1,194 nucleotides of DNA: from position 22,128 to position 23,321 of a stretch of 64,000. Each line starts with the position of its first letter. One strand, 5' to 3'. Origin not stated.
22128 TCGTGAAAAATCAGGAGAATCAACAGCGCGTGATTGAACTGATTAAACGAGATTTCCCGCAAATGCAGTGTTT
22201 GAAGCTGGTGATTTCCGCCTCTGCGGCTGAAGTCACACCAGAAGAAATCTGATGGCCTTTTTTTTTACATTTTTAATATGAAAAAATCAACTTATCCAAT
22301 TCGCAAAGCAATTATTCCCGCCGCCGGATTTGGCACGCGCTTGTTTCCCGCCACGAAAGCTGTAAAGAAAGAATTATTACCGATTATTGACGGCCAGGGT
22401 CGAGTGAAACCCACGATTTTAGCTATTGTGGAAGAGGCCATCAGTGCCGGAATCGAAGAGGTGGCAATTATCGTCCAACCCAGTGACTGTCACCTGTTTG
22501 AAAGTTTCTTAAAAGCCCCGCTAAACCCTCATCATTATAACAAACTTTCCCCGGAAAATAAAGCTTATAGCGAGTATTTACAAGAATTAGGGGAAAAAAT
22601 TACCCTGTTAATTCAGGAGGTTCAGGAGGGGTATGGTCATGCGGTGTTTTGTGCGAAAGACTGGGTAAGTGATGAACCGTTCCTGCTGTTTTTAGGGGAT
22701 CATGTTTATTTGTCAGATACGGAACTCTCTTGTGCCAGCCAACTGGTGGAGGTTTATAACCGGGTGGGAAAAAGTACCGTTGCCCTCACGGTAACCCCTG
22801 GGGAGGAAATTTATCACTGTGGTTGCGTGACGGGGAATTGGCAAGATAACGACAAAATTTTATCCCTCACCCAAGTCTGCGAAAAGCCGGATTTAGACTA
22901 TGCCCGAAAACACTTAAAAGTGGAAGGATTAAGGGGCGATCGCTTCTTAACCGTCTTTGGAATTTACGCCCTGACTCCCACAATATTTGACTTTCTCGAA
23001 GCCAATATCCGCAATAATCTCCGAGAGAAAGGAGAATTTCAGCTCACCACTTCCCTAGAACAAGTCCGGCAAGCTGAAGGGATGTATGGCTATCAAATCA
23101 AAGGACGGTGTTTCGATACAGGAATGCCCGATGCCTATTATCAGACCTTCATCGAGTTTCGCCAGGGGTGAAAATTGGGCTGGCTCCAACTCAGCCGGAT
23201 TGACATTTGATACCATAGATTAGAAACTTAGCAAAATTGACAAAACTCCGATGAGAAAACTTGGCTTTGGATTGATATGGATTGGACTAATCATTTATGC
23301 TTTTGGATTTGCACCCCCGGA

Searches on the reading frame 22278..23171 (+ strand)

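Call 83: search_protein_families(library=pfam, proteins=[window:22278-23171:+], max_evalue=0.001)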
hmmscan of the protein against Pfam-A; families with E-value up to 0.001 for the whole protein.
window:22278-23171:+ (297 aa): 1 family
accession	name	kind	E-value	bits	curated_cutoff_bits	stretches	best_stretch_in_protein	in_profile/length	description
PF00483.29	NTP_transferase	-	3.3e-20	73.2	21.2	1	10-291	1-239/245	Nucleotidyl transferase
